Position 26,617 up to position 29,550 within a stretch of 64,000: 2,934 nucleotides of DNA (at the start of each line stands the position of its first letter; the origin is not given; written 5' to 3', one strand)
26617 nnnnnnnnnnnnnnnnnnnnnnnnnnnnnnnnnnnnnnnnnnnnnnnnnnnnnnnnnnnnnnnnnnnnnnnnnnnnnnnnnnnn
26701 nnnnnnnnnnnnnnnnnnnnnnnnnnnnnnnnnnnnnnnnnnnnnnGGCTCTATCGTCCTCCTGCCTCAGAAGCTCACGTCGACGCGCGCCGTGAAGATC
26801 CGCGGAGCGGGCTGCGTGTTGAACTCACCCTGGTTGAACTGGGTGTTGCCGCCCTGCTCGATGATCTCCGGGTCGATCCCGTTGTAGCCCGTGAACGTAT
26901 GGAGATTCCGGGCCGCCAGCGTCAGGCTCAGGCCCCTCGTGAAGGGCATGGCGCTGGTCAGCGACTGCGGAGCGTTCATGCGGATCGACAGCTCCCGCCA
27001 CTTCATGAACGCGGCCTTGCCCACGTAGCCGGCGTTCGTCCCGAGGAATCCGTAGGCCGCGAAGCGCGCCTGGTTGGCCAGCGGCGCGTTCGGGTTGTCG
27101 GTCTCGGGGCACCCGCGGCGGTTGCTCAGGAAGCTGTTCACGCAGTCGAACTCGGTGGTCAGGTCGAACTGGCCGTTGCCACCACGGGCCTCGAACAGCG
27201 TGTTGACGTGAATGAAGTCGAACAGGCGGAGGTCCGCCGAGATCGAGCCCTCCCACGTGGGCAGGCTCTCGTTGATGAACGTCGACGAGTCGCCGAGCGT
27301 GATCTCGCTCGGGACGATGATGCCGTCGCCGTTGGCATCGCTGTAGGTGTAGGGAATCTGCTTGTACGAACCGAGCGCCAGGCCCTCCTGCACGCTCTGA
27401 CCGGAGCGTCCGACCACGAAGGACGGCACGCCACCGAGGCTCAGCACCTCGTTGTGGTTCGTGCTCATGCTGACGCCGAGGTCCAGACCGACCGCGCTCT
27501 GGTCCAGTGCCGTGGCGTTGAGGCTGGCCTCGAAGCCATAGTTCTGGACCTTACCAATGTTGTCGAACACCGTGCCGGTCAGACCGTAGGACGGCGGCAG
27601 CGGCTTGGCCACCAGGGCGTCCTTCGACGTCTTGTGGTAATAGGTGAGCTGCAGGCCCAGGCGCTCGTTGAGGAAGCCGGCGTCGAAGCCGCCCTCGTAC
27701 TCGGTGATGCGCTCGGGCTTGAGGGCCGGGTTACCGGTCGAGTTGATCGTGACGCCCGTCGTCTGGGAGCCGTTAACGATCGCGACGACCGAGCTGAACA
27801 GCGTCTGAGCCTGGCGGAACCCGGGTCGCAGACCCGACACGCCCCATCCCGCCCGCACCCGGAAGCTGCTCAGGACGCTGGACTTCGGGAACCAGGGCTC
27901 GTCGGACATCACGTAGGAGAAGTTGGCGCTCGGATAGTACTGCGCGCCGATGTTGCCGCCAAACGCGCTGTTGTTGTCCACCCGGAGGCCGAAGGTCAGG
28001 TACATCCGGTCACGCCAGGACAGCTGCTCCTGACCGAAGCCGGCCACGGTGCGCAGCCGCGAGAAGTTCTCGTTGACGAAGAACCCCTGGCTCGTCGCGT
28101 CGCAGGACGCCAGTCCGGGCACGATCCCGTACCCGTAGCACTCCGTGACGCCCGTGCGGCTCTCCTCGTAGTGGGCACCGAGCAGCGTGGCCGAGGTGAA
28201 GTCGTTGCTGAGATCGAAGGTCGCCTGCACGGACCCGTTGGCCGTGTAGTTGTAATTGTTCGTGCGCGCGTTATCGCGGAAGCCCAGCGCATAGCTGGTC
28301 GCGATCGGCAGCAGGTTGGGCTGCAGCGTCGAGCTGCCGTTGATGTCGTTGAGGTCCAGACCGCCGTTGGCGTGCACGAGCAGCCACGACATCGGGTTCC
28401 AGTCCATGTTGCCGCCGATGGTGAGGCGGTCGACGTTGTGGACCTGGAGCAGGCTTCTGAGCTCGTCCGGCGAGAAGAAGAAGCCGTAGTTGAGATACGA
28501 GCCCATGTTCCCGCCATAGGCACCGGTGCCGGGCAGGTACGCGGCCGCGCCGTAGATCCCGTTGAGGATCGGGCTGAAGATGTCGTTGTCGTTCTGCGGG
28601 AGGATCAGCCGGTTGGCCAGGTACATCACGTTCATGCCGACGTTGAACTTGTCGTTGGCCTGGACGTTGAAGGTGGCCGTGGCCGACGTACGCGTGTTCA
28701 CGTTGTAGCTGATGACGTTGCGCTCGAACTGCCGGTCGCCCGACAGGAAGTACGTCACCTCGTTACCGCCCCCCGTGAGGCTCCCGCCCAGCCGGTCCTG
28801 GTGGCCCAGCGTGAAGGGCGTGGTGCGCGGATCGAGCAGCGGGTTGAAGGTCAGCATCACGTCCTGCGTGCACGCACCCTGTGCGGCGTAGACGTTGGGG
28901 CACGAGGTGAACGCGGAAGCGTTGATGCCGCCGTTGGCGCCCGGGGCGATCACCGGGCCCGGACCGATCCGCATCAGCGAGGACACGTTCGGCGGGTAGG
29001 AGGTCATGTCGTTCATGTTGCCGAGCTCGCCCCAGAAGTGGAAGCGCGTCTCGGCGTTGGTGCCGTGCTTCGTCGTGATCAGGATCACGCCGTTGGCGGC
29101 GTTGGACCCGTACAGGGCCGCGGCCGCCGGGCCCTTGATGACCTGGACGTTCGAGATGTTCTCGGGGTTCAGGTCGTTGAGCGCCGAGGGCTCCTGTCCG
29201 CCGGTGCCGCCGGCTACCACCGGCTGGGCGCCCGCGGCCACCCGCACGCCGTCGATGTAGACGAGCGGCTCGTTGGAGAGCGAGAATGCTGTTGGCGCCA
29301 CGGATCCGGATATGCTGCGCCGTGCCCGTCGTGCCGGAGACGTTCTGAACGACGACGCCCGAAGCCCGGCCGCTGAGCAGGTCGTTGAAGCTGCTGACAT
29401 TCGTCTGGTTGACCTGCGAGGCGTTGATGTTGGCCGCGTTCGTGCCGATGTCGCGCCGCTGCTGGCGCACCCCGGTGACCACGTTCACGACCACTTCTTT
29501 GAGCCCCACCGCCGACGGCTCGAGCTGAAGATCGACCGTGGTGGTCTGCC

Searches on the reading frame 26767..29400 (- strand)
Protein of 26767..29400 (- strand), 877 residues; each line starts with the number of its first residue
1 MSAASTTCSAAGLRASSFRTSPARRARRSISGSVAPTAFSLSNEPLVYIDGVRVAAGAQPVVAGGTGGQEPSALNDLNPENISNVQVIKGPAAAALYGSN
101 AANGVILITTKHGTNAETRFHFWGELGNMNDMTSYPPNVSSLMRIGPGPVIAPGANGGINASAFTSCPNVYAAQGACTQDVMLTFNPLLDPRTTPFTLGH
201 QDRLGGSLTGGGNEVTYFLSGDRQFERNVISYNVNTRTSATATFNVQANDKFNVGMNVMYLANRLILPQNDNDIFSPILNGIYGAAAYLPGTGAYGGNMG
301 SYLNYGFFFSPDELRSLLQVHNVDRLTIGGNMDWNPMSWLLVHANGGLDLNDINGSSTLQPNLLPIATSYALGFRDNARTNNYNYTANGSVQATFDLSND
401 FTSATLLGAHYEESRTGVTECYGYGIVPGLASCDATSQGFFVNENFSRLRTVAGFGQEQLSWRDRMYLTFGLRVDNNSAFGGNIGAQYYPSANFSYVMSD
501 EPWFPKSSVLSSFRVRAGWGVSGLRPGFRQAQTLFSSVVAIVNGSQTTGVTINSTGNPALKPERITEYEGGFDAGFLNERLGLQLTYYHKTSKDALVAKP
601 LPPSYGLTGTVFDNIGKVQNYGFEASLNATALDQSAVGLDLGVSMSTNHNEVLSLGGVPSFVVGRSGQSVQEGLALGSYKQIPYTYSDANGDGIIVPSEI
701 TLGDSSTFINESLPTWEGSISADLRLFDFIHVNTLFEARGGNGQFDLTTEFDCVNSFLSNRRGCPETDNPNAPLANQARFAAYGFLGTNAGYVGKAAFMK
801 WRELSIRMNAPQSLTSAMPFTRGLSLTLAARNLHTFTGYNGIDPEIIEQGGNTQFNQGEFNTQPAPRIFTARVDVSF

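Call 8: search_protein_families(library=pfam, proteins=[window:26767-29400:-], max_evalue=0.001)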
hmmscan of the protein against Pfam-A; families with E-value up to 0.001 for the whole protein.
window:26767-29400:- (877 aa): 3 families
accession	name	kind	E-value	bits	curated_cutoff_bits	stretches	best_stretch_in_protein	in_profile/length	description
PF00593.30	TonB_dep_Rec_b-barrel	-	3.8e-28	100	27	1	299-792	30-421/436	TonB dependent receptor-like, beta-barrel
PF07715.20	Plug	-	1.9e-11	44.9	23.9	1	35-105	55-107/107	TonB-dependent Receptor Plug Domain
PF14905.12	OMP_b-brl_3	-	2.5e-07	30.6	27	1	553-639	206-288/408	Outer membrane protein beta-barrel family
